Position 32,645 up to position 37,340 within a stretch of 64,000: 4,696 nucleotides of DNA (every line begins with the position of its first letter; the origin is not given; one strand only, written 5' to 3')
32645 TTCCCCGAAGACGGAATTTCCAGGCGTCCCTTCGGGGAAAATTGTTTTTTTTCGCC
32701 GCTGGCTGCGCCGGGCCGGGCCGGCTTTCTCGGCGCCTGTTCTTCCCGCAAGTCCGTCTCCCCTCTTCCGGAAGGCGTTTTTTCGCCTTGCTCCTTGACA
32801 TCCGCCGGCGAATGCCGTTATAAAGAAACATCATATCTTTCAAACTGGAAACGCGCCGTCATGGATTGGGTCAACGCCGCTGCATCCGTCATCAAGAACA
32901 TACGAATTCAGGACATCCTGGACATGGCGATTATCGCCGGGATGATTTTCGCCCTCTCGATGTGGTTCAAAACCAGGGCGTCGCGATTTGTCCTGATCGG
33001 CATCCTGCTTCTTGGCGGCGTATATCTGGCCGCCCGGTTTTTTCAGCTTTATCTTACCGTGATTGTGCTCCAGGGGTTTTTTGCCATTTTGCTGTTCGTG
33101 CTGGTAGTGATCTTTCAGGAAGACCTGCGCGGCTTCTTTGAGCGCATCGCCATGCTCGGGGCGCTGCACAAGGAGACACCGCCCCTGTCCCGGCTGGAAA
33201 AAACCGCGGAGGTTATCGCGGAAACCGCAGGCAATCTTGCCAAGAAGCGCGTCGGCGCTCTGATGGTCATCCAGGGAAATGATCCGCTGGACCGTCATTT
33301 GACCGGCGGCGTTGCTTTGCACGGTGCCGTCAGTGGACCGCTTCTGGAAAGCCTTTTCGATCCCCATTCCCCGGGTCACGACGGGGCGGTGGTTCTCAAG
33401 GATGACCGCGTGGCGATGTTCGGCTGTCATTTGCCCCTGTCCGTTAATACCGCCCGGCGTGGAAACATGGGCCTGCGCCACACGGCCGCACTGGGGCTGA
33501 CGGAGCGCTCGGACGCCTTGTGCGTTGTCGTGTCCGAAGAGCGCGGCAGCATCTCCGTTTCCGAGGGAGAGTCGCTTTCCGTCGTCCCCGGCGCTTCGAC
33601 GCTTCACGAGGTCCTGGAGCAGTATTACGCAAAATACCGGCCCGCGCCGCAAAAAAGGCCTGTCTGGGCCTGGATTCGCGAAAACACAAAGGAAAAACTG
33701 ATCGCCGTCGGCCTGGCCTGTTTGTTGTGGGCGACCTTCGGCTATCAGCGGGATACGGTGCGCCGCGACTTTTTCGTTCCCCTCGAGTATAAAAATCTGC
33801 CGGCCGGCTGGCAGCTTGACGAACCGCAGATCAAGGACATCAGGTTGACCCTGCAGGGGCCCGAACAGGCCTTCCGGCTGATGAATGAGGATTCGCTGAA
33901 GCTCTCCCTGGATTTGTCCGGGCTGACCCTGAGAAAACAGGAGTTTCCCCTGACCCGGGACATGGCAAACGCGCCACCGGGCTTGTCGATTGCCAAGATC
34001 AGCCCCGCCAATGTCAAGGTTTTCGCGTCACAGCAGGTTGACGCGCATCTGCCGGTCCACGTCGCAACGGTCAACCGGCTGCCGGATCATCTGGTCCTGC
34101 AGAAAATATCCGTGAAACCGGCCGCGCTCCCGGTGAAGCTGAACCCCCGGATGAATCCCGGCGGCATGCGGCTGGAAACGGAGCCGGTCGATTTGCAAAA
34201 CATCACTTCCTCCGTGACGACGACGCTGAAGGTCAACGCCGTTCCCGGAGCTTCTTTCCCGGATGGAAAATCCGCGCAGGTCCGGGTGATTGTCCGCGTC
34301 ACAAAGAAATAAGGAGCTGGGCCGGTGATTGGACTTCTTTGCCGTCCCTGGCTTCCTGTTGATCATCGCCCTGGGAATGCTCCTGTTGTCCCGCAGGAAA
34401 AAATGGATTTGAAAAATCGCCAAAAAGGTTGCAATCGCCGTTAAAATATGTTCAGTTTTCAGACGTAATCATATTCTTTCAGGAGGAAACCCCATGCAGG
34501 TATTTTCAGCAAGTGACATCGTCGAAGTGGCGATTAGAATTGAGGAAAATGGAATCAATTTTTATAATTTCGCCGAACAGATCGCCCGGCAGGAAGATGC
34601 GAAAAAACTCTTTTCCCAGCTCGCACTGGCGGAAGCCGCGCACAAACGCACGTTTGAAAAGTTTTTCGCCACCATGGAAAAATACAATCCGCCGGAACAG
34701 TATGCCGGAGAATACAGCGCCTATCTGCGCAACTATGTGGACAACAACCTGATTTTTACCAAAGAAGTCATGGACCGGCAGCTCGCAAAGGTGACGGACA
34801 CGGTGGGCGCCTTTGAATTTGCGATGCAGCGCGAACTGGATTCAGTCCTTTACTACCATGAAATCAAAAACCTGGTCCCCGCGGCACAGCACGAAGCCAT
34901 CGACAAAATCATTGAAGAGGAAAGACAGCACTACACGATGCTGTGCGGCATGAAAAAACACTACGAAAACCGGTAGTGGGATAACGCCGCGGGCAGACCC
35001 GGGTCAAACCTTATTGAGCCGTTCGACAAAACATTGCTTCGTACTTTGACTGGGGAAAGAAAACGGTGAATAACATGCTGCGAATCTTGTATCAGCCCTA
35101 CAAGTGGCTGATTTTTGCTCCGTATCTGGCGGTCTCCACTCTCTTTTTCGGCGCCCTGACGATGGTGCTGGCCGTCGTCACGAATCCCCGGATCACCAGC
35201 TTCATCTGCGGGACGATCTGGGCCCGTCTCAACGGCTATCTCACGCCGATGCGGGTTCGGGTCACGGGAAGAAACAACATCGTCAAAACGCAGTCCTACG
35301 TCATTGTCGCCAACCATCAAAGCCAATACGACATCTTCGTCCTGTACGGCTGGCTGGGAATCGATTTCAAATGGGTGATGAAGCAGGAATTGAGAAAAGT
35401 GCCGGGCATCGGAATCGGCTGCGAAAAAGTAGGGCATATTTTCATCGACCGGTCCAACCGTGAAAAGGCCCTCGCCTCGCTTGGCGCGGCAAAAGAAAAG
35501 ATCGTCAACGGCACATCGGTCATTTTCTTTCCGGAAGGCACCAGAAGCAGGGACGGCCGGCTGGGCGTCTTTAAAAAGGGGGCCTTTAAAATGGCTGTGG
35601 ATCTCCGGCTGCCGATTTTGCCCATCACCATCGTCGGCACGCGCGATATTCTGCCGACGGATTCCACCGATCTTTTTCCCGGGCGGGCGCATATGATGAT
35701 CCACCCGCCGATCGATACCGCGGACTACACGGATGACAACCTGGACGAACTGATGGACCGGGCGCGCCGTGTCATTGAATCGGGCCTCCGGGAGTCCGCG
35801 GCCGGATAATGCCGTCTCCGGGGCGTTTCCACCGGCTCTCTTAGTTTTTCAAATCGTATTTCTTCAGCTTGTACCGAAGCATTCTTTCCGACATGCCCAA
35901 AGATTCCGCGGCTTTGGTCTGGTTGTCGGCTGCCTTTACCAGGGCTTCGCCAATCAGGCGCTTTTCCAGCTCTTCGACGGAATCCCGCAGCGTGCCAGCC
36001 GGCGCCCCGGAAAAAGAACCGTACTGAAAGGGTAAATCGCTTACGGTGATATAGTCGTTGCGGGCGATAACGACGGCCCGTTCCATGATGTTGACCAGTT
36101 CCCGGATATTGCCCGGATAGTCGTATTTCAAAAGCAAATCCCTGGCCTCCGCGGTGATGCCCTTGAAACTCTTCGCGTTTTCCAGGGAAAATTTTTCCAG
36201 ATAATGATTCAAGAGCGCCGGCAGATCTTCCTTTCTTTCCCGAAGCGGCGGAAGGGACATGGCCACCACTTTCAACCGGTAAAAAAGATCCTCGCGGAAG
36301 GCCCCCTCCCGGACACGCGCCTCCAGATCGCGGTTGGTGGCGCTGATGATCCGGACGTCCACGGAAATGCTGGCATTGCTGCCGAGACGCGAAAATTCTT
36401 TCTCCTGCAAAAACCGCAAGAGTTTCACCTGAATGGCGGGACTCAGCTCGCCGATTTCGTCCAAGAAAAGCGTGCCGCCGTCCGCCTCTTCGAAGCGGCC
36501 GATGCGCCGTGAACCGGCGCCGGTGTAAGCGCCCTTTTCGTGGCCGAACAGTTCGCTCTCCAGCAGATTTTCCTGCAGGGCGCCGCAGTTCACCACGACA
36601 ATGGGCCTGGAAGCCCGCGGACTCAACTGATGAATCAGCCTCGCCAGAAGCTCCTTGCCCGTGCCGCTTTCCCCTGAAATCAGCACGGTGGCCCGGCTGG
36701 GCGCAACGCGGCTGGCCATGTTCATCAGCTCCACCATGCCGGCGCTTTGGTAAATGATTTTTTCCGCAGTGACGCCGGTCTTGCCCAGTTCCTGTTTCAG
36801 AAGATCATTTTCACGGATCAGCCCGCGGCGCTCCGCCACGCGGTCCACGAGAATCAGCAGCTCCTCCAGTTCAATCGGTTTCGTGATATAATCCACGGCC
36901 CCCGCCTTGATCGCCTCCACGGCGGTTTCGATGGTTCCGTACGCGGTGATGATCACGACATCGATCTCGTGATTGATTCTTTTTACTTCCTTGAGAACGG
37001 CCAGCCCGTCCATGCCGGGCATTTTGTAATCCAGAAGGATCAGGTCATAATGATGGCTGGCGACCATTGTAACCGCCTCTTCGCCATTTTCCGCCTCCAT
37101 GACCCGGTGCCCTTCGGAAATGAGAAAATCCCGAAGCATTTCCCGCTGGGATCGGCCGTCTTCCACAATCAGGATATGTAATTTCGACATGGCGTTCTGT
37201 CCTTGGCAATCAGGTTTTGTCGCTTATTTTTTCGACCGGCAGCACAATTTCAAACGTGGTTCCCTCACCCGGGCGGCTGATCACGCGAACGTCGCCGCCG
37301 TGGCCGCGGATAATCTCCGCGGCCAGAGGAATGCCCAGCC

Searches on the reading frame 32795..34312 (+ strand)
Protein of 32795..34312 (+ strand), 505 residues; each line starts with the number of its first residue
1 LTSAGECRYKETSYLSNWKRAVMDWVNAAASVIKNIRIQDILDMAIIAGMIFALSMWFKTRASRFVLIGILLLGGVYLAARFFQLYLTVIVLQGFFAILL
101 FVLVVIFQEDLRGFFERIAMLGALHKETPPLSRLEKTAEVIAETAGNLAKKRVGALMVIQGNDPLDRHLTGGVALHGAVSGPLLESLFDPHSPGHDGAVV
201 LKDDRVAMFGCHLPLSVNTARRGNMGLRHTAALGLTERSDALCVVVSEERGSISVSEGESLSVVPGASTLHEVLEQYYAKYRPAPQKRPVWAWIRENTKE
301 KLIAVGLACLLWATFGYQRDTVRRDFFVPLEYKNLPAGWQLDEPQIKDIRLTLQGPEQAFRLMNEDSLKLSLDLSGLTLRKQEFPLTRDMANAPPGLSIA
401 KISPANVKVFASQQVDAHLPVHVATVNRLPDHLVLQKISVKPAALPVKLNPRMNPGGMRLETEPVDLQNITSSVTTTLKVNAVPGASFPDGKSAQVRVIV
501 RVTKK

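Call 4: search_protein_families(library=pfam, proteins=[window:32795-34312:+])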
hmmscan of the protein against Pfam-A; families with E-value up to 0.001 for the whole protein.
window:32795-34312:+ (505 aa): 3 families
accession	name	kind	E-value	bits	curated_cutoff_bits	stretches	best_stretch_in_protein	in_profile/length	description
PF02457.21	DAC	-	7.9e-34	116.2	27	1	144-259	3-117/119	DisA bacterial checkpoint controller nucleotide-binding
PF07949.17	YbbR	-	7.4e-09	36.3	22.3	0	328-409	1-79/81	YbbR-like protein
PF19293.4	CdaA_N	-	8e-06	26.4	23.8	1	34-111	3-81/81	CdaA N-terminal transmembrane domain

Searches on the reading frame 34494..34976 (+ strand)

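Call 4: search_protein_families(library=pfam, proteins=[window:34494-34976:+])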
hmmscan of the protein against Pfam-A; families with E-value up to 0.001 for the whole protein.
window:34494-34976:+ (160 aa): 1 family
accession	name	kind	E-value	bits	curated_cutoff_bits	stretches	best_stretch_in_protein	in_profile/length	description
PF02915.23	Rubrerythrin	-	1.1e-10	42.5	22.8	1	8-150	1-133/137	Rubrerythrin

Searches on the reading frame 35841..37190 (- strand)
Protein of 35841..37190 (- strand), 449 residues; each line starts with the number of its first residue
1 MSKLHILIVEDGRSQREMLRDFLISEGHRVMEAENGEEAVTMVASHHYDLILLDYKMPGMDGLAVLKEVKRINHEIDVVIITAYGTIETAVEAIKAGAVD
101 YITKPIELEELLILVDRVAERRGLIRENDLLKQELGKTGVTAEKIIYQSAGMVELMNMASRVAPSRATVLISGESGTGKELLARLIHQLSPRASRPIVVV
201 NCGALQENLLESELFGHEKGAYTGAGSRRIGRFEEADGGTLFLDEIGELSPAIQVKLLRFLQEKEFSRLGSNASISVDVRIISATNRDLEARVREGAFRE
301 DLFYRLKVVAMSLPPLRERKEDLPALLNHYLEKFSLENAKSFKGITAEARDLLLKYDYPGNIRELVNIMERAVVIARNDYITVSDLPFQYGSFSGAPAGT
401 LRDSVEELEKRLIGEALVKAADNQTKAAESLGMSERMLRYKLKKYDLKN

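Call 4: search_protein_families(library=pfam, proteins=[window:35841-37190:-])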
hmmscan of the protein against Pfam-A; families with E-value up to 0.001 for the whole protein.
window:35841-37190:- (449 aa): 9 families
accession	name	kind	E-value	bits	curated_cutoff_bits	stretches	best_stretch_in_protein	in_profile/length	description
PF00158.32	Sigma54_activat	-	8.1e-72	240.8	20.2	1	145-311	1-167/168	Sigma-54 interaction domain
PF00072.30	Response_reg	-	8.6e-33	113.3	30.2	1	6-114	1-109/111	Response regulator receiver domain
PF25601.1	AAA_lid_14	-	8.5e-25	86.8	27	1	317-390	1-74/87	AAA+ ATPase lid domain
PF14532.12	Sigma54_activ_2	-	5.7e-19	69.2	25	1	149-316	4-138/138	Sigma-54 interaction domain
PF02954.25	HTH_8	-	1.8e-10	40.8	22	1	405-445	2-42/42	Bacterial regulatory protein, Fis family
PF07728.20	AAA_5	-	3e-08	34.2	22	1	169-287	2-123/139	AAA domain (dynein-related subfamily)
PF00004.35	AAA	-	3.9e-05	24.5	21.2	1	169-287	1-110/131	ATPase family associated with various cellular activities (AAA)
PF18024.7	HTH_50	-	0.00027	21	27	0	399-447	2-49/50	Helix-turn-helix domain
PF01078.27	Mg_chelatase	-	0.00037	20.4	20.3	0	168-286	24-157/207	Magnesium chelatase, subunit ChlI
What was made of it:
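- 35841..37190 (-): Response regulator / bacterial enhancer-binding protein (449 aa): receiver, AAA+ sigma-54 activator with a GAYTGA loop, and a Fis-type HTH whose recognition helix reads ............. Pfam Response_reg, Sigma54_activat, AAA_lid_14 and HTH_8 (call 4).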

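Call 40: search_protein_families(library=ncbifam, proteins=[window:35841-37190:-], max_evalue=0.00001)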
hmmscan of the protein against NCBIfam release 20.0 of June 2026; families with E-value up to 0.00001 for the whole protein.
window:35841-37190:- (449 aa): 117 families (the best 25 are shown)
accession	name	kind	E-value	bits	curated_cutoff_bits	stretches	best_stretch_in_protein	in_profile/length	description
NF008469.0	PRK11361.1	equivalog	3.9e-152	507.2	714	1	5-447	6-456/461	acetoacetate metabolism transcriptional regulator AtoC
NF007689.0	PRK10365.1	equivalog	6.8e-135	450.2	760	1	3-442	5-439/441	sigma-54-dependent response regulator transcription factor ZraR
TIGR01818.1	ntrC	equivalog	6.1e-124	414.3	558.6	1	6-388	1-379/463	nitrogen regulation protein NR(I)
TIGR02915.1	PEP_resp_reg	equivalog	4.7e-122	408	502.6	1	6-448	1-445/445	PEP-CTERM-box response regulator transcription factor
TIGR01817.1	nifA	equivalog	5.1e-116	388.5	528.85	1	137-391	190-443/534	nif-specific transcriptional activator NifA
NF051870.1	NAssimRespRegNtrX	equivalog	1.6e-111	373.4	600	1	5-444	3-449/452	nitrogen assimilation response regulator NtrX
NF050807.1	TransRegFlbDCaul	equivalog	1.7e-109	366.7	750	1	7-446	4-439/454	sigma-54-dependent transcriptional regulator FlbD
NF041946.1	LuxO_transreg_Vib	equivalog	4.7e-109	365.2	800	1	8-435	1-424/463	quorum-sensing sigma-54 dependent transcriptional regulator LuxO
NF049963.1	RespRegFlgRCampy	domain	6.1e-108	361.4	750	1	6-447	3-429/429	fla regulon two-component system response regulator FlgR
NF011695.0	PRK15115.1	equivalog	1.9e-105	353.2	763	1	4-441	7-431/445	two-component system response regulator GlrR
NF008176.1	PRK10923.1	equivalog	2e-104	349.8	620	1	1-388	1-383/469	nitrogen regulation protein NR(I)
NF041552.1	TF_PrdR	equivalog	3.9e-102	342.5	795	1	130-446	253-577/577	sigma-54 dependent transcriptional regulator PrdR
NF038308.1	RNA_repair_RtcR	equivalog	4.4e-98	329.4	650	1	78-398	114-444/530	RNA repair transcriptional activator RtcR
NF003451.0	PRK05022.1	equivalog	1.1e-95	321.3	476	1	132-448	179-511/512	nitric oxide reductase transcriptional regulator NorR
TIGR02974.1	phageshock_pspF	equivalog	2.5e-87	293.2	443.55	1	146-385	2-242/336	phage shock protein operon transcriptional activator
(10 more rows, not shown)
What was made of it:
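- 35841..37190 (-): NCBIfam best matches are AtoC and ZraR, both far below cut-off (call 40).
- Closest known: GlmY/GlmZ with GlrK-GlrR. Different: The regulator scores 353 bits against a GlrR cut-off of 763 (call 40).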
